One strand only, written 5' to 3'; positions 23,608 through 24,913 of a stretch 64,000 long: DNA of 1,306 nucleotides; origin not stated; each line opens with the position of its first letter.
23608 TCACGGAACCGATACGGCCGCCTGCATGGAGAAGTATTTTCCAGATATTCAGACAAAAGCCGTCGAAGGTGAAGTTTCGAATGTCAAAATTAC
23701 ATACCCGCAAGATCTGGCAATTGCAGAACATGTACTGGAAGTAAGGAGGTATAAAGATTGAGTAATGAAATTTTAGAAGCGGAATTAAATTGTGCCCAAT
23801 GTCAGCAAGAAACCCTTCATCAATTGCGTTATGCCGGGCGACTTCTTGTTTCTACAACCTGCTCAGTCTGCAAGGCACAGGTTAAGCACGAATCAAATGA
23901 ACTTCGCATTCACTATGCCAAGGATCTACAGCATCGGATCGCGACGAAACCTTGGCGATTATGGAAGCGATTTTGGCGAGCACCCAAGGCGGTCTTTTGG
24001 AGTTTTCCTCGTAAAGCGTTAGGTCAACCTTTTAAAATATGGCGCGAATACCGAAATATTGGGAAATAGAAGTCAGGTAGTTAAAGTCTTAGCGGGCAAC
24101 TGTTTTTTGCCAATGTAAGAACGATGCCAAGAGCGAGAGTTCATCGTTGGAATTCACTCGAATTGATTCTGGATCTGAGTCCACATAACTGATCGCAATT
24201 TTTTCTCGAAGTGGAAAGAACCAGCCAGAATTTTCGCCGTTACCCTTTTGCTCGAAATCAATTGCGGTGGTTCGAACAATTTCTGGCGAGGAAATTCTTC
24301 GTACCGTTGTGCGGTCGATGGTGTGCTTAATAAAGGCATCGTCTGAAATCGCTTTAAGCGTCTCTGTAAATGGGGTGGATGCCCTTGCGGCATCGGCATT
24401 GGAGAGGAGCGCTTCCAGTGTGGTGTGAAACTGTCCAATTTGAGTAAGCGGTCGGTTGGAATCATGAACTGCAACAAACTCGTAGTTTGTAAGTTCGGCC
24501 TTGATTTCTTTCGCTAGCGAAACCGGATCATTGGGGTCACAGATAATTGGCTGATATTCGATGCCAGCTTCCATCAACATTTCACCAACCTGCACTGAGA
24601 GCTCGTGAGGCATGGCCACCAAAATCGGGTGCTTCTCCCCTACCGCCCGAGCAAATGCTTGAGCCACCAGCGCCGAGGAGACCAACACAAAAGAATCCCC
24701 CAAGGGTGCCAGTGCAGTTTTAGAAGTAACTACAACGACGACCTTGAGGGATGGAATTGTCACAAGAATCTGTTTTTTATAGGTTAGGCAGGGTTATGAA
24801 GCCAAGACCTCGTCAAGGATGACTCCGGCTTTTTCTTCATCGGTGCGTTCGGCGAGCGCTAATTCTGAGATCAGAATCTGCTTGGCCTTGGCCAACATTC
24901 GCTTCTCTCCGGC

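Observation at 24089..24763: Degenerate IspD paralogue kept at the canonical carD-ispD position while an intact ispD sits 300 bp away on the other strand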

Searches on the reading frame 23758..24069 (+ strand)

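Call 3: search_protein_families(library=pfam, proteins=[window:23758-24069:+], max_evalue=1)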
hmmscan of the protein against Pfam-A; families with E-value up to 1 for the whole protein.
window:23758-24069:+ (103 aa): 3 families
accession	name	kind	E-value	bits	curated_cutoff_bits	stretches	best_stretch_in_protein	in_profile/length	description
PF05129.18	Zn_ribbon_Elf1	-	0.11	13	29.8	1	5-49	18-63/79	Transcription elongation factor Elf1 like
PF25205.1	DUF7835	-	0.42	10.9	27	0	11-23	14-26/66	Domain of unknown function (DUF7835)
PF03918.19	CcmH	-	0.85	9.3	25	0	6-21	32-47/143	Cytochrome C biogenesis protein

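Call 4: search_protein_families(library=ncbifam, proteins=[window:23758-24069:+], max_evalue=1)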
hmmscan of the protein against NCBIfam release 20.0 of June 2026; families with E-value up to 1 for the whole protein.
window:23758-24069:+ (103 aa): 0 families

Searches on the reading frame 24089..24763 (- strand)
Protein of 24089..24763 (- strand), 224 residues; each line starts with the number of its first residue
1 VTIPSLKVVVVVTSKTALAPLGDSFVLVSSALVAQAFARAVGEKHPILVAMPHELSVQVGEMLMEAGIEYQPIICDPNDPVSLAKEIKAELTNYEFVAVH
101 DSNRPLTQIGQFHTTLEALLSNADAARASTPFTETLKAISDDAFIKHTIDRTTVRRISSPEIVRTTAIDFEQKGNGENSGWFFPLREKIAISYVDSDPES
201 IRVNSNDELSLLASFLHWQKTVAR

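Call 3: search_protein_families(library=pfam, proteins=[window:24089-24763:-], max_evalue=1)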
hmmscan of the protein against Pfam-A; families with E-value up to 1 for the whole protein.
window:24089-24763:- (224 aa): 2 families
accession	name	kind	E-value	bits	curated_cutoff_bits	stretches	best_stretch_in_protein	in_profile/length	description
PF01128.25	IspD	-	2.1e-09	37.9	27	1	83-168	81-166/221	2-C-methyl-D-erythritol 4-phosphate cytidylyltransferase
PF19594.4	DUF6099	-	0.059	13.9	25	1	10-137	6-124/142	Family of unknown function (DUF6099)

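Call 4: search_protein_families(library=ncbifam, proteins=[window:24089-24763:-], max_evalue=1)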
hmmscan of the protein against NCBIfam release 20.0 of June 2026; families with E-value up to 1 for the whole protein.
window:24089-24763:- (224 aa): 3 families
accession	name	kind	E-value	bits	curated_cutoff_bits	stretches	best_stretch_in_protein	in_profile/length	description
TIGR00453.1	ispD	equivalog_domain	3.2e-12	46.4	181.3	1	82-168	80-166/219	2-C-methyl-D-erythritol 4-phosphate cytidylyltransferase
NF001186.0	PRK00155.2-3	equivalog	7.9e-07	28.7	253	1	89-168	94-171/224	2-C-methyl-D-erythritol 4-phosphate cytidylyltransferase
NF006899.0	PRK09382.1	equivalog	0.00022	20.5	417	1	70-169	75-169/387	bifunctional 2-C-methyl-D-erythritol 4-phosphate cytidylyltransferase/2-C-methyl-D-erythritol 2,4-cyclodiphosphate synthase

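Call 16: search_solved_structures(query=window:24089-24763:-, max_evalue=1, show_alignments=3)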
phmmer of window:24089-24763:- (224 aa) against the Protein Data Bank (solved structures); distinct sequences matched with E-value up to 1: 14.
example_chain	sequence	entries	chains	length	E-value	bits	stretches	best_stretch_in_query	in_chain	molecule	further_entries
2xwn_A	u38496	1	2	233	1.1e-05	28.7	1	76-213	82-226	2-C-METHYL-D-ERYTHRITOL 4-PHOSPHATE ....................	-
3okr_A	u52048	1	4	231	2.4e-05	27.6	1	76-167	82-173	2-C-methyl-D-erythritol 4-phosphate cytidylyltransferase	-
3q7u_A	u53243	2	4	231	2.4e-05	27.6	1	76-167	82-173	2-C-methyl-D-erythritol 4-phosphate cytidyltransferase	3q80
5mrq_A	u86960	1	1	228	2.7e-05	27.4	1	92-166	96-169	2-C-methyl-D-erythritol 4-phosphate cytidylyltransferase, chloroplastic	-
2ycm_A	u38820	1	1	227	3e-05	27.3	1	92-166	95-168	2-C-METHYL-D-ERYTHRITOL 4-PHOSPHATE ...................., CHLOROPLASTIC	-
5mrn_A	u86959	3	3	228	3e-05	27.3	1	92-166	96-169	2-C-methyl-D-erythritol 4-phosphate cytidylyltransferase, chloroplastic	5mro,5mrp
1w77_A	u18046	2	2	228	3e-05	27.3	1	92-166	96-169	2C-METHYL-D-ERYTHRITOL 4-PHOSPHATE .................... | 2-C-methyl-D-erythritol 4-phosphate cytidylyltransferase, chloroplastic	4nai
2yc3_A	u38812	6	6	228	3e-05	27.3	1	92-166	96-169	2-C-METHYL-D-ERYTHRITOL 4-PHOSPHATE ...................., CHLOROPLASTIC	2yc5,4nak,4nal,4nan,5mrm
4kt7_A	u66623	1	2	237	0.00087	22.5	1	85-163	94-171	2-C-methyl-D-erythritol 4-phosphate cytidylyltransferase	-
7kmw_A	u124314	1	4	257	0.00092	22.4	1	81-209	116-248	2-C-methyl-D-erythritol 4-phosphate cytidylyltransferase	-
9gby_A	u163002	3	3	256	0.0024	21.1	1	95-168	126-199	2-C-methyl-D-erythritol 4-phosphate cytidylyltransferase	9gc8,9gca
2xwl_A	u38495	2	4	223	0.0049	20.1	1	38-167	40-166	2-C-METHYL-D-ERYTHRITOL 4-PHOSPHATE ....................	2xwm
8xkg_A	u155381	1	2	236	0.0076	19.4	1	95-165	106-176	2-C-methyl-D-erythritol 4-phosphate cytidylyltransferase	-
4cvh_A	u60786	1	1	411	0.086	16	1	63-161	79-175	ISOPRENOID SYNTHASE DOMAIN-CONTAINING PROTEIN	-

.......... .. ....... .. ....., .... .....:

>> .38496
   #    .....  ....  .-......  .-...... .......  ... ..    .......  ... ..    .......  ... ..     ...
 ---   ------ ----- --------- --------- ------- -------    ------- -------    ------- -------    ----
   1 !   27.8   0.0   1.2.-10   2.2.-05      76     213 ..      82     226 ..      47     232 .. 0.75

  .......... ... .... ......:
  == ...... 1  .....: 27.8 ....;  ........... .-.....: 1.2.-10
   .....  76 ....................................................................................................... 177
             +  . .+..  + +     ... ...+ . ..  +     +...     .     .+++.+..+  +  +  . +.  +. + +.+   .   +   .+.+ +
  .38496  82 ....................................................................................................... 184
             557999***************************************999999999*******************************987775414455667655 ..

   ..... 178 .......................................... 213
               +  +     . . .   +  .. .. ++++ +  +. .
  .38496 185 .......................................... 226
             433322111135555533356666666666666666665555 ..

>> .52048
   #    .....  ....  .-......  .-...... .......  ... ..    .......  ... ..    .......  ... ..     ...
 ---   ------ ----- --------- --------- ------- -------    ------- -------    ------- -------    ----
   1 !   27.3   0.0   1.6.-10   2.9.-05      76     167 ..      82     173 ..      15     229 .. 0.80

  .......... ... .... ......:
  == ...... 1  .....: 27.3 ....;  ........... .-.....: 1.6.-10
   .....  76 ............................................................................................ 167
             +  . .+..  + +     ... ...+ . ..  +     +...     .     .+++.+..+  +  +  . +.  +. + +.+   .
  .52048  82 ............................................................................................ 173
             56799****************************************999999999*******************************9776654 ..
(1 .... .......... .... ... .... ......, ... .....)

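Call 31: find_homologous_proteins(query=window:24092-24763:-, max_evalue=0.001)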
Query window:24092-24763:- (224 aa): 57 proteins with E <= 0.001 among 843 candidates.
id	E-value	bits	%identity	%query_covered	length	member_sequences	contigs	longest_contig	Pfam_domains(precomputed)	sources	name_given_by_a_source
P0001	2.3e-128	444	90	100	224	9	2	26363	PF01128.26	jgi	jgi:2-C-methyl-D-erythritol 4-phosphate cytidylyltransferase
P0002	5.3e-124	430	99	89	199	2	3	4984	PF01128.26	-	-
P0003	6.1e-81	289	60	100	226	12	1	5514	PF01128.26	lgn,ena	-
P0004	6.5e-77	276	57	100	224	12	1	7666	PF01128.26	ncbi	-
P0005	7.5e-77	276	58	100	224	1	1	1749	PF01128.26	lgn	-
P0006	7.6e-77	276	60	100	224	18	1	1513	PF01128.26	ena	-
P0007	1.7e-75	271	59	100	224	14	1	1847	PF01128.26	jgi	jgi:hypothetical protein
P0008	4.4e-67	244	54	100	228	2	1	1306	PF01128.26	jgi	jgi:2-C-methyl-D-erythritol 4-phosphate cytidylyltransferase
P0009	7.5e-59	217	50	100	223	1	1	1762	PF01128.26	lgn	-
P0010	8.7e-59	217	50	100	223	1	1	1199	PF01128.26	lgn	-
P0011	2.7e-41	160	41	97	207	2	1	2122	PF01128.26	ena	-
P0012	4.0e-40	156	40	97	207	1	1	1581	PF01128.26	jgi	jgi:2-C-methyl-D-erythritol 4-phosphate cytidylyltransferase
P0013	2.2e-39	154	40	97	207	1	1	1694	PF01128.26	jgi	jgi:hypothetical protein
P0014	4.4e-39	153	41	97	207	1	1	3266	PF01128.26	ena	-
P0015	7.4e-39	152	39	97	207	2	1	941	PF01128.26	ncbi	-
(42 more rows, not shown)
